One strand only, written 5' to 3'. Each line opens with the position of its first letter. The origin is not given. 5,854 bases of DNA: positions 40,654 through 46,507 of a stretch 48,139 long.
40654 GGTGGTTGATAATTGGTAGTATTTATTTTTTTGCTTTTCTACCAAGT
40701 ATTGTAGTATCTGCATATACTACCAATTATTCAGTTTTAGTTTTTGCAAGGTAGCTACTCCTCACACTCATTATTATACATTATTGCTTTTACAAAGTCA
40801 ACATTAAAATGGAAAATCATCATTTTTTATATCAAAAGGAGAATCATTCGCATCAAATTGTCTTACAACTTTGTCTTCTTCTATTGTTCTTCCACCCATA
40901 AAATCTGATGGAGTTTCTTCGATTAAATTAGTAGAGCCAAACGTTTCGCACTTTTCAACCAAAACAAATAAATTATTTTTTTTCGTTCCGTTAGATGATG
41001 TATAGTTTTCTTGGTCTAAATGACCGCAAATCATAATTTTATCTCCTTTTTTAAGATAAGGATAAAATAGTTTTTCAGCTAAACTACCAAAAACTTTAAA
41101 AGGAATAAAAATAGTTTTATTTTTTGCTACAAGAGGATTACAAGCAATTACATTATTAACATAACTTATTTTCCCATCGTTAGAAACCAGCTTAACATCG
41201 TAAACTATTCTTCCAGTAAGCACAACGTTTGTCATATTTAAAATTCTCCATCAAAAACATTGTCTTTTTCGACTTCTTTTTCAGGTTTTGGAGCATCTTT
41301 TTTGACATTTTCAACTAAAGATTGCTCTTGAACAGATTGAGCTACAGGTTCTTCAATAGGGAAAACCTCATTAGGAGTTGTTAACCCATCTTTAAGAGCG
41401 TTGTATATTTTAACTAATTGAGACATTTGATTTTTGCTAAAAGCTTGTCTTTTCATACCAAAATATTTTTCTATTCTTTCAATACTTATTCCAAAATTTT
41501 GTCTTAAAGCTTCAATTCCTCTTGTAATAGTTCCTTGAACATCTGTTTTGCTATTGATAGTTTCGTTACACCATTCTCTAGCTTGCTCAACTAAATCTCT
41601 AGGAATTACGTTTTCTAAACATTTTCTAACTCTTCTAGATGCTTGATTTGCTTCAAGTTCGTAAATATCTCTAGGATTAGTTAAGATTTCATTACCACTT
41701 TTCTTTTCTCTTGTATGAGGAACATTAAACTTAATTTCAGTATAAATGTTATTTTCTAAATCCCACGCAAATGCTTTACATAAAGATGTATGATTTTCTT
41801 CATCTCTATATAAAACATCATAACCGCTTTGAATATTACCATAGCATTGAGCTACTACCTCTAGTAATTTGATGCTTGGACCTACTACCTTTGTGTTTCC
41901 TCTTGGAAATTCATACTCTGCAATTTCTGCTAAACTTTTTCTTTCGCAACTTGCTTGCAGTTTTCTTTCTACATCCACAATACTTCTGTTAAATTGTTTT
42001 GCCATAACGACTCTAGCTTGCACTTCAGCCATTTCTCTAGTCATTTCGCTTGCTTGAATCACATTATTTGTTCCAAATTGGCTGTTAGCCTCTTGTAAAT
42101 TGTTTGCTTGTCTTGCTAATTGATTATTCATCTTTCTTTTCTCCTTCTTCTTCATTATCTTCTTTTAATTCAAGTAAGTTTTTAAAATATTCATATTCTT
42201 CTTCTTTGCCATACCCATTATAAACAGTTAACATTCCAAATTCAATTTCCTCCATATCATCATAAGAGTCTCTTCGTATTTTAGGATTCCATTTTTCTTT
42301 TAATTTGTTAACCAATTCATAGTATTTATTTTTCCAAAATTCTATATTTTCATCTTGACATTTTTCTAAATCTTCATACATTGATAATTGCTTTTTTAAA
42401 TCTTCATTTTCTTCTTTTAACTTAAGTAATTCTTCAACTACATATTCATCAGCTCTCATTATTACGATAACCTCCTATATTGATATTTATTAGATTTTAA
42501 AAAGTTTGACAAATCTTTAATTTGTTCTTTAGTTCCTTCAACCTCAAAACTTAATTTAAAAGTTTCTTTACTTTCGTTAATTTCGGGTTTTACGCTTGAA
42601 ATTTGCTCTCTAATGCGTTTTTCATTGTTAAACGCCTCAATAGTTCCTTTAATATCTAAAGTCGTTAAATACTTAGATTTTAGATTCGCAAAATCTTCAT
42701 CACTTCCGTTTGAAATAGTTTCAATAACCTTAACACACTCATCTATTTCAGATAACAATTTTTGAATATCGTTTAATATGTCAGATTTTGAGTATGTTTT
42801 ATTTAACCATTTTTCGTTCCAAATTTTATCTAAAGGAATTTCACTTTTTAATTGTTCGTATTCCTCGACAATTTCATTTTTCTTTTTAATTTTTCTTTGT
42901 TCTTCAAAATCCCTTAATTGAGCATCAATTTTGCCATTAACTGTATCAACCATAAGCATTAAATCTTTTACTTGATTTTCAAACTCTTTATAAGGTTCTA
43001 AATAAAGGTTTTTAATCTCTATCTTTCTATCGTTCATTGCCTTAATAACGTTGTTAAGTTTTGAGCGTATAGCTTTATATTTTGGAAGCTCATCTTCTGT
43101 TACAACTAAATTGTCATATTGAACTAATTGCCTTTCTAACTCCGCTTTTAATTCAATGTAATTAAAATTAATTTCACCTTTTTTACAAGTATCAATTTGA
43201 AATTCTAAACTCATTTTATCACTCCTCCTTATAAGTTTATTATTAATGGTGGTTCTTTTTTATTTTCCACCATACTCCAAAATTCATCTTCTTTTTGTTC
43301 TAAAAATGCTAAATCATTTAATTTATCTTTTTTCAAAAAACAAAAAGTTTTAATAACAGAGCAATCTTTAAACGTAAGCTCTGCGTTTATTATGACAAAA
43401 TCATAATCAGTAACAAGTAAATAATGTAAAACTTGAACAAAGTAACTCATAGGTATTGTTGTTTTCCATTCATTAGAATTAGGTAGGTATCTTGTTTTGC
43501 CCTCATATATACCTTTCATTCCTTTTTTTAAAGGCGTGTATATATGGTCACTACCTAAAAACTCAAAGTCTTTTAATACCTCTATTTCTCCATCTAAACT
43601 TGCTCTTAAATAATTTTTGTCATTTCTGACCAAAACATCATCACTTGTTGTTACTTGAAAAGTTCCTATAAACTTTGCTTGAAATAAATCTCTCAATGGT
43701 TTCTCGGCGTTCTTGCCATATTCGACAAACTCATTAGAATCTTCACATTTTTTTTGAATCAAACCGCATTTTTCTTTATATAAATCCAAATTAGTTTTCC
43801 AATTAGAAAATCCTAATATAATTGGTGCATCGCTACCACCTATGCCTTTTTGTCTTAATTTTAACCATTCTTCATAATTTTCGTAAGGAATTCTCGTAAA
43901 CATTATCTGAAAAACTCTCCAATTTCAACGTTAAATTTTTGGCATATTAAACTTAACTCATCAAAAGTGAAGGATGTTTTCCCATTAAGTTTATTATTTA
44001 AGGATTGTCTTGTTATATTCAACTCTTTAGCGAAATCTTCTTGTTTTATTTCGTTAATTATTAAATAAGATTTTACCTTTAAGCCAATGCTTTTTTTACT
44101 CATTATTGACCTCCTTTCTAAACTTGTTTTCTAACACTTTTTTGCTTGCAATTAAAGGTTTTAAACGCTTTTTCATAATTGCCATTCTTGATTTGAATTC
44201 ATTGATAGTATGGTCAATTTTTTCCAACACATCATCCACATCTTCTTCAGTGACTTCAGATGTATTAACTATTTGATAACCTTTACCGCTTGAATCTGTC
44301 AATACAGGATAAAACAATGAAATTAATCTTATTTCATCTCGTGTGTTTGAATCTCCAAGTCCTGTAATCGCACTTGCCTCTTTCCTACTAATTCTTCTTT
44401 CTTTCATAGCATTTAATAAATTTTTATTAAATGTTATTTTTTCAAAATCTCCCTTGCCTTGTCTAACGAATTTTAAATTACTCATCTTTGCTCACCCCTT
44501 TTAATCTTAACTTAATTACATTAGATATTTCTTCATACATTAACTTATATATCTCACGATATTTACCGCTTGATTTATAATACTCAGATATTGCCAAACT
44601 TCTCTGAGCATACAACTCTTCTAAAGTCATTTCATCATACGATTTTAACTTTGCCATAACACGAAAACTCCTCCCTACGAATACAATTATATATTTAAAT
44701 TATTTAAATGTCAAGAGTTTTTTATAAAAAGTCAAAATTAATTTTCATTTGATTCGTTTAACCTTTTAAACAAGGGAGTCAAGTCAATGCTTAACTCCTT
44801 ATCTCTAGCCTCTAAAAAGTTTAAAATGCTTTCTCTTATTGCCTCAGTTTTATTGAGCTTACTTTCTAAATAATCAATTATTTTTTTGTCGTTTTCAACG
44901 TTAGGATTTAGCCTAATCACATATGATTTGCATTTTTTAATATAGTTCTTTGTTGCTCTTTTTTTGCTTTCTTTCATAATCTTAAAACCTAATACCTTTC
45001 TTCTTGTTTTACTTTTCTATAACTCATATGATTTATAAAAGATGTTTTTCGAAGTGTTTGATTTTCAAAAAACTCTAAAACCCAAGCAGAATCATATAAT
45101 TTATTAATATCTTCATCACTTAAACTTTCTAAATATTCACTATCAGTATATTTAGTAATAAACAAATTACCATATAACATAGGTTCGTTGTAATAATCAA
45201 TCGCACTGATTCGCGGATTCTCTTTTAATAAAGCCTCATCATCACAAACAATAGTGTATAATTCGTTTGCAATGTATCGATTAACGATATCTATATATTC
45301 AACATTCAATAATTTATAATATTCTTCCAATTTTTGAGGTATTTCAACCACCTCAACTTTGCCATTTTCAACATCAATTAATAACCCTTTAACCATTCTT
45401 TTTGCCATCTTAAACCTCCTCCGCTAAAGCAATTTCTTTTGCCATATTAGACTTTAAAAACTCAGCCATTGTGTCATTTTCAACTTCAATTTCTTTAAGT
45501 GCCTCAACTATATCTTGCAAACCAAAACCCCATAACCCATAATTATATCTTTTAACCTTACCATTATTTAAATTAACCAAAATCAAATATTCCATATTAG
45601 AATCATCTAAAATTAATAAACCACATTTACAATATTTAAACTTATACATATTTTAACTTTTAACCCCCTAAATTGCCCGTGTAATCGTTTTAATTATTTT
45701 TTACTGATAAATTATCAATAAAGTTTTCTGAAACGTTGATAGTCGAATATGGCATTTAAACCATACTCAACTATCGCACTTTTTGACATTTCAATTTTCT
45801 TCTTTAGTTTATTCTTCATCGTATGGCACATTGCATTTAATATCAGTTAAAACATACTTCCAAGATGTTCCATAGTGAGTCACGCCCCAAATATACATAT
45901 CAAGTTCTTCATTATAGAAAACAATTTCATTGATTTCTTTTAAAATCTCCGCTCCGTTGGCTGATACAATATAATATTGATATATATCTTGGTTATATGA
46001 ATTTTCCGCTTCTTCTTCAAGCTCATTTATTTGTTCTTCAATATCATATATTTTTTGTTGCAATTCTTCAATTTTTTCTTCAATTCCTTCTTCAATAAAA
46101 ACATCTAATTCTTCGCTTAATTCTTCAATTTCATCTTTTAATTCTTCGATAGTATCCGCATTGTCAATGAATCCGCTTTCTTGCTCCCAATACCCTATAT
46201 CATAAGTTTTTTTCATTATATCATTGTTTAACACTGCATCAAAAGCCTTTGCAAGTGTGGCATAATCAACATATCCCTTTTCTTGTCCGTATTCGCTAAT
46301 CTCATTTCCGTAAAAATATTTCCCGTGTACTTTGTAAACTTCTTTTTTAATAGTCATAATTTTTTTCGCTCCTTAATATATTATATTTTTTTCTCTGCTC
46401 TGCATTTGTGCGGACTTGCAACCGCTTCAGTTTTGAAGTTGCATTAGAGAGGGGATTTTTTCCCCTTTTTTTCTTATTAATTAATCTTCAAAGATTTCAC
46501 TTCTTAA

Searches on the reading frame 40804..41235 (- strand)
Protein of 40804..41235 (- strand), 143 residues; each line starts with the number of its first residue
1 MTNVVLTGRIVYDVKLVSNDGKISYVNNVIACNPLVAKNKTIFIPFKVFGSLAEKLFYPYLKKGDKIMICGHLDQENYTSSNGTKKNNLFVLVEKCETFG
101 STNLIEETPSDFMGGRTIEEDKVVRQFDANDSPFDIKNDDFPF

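Call 29: search_protein_families(library=phrogs, proteins=[window:40804-41235:-], max_evalue=0.001)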
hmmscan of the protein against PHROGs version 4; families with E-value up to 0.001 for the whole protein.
window:40804-41235:- (143 aa): 1 family
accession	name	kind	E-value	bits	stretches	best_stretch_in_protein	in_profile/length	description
phrog_44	-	DNA, RNA and nucleotide metabolism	1.6e-14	55.3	1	1-143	87-228/271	single strand DNA binding protein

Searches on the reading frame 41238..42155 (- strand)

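Call 19: search_protein_families(library=phrogs, proteins=[window:41238-42155:-], max_evalue=0.001)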
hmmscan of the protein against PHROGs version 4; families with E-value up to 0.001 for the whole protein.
window:41238-42155:- (305 aa): 1 family
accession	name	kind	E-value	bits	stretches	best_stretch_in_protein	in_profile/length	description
phrog_3657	-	unknown function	1.1e-82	278.4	1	19-293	8-281/289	-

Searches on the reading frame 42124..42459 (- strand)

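Call 69: search_protein_families(library=pfam, proteins=[window:42124-42459:-], max_evalue=0.01)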
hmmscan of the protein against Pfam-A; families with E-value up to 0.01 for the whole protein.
window:42124-42459:- (111 aa): 1 family
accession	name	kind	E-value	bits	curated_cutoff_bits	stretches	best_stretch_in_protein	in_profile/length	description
PF07959.18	Fucose_pyrophosphorylase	-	0.0022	17.5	34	1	4-102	161-256/418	Fucose pyrophosphorylase domain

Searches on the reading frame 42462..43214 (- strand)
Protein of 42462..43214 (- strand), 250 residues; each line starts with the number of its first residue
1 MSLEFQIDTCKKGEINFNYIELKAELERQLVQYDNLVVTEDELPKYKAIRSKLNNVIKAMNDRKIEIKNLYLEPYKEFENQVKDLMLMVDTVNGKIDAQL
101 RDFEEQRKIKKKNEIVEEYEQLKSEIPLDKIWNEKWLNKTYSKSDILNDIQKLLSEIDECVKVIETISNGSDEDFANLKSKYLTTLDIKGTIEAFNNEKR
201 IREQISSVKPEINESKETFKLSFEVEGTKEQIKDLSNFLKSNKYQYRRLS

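Call 29: search_protein_families(library=phrogs, proteins=[window:42462-43214:-], max_evalue=0.001)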
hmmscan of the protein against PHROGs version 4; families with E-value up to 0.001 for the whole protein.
window:42462-43214:- (250 aa): 2 families
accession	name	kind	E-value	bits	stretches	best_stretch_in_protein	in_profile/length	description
phrog_674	-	unknown function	1.7e-37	130.4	1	4-249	12-311/312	-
phrog_34396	-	unknown function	7.4e-06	26.4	1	46-207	58-227/389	-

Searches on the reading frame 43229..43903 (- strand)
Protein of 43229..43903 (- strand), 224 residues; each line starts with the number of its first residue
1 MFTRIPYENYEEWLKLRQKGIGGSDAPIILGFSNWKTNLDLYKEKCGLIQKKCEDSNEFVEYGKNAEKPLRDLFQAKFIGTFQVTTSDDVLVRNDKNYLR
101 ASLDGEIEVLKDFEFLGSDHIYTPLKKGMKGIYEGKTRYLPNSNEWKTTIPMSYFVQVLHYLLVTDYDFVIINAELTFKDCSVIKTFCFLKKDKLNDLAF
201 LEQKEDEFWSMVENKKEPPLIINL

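Call 29: search_protein_families(library=phrogs, proteins=[window:43229-43903:-], max_evalue=0.001)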
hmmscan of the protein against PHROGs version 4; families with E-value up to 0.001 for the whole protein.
window:43229-43903:- (224 aa): 3 families
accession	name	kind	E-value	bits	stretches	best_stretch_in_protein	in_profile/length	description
phrog_434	-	DNA, RNA and nucleotide metabolism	2.8e-36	126.5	1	5-220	52-244/372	RecE-like recombination exonuclease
phrog_7655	-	DNA, RNA and nucleotide metabolism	6.6e-05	22.9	1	11-115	11-109/551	RecE-like recombination exonuclease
phrog_8474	-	unknown function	0.00032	21.4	1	12-31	26-45/48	-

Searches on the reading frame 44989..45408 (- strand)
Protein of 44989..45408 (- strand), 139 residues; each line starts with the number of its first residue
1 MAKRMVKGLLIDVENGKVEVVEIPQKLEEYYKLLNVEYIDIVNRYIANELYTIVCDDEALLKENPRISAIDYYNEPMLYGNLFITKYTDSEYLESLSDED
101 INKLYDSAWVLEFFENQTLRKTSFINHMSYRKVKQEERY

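Call 29: search_protein_families(library=phrogs, proteins=[window:44989-45408:-], max_evalue=0.001)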
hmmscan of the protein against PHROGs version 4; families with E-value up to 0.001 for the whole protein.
window:44989-45408:- (139 aa): 1 family
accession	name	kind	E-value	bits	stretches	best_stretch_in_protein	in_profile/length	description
phrog_3777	-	unknown function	4.5e-05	24.1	1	3-104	3-112/127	-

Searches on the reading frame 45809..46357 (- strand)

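Call 29: search_protein_families(library=phrogs, proteins=[window:45809-46357:-], max_evalue=0.001)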
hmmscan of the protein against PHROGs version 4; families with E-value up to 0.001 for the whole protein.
window:45809-46357:- (182 aa): 3 families
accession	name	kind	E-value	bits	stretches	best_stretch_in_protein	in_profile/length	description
phrog_95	-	integration and excision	9.7e-06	25.4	1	26-133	416-519/651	integrase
phrog_77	-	DNA, RNA and nucleotide metabolism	4.9e-05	23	1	68-124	658-791/967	SbcC-like subunit of palindrome specific endonuclease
phrog_1009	-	unknown function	0.00056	20.9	1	65-118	38-100/103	-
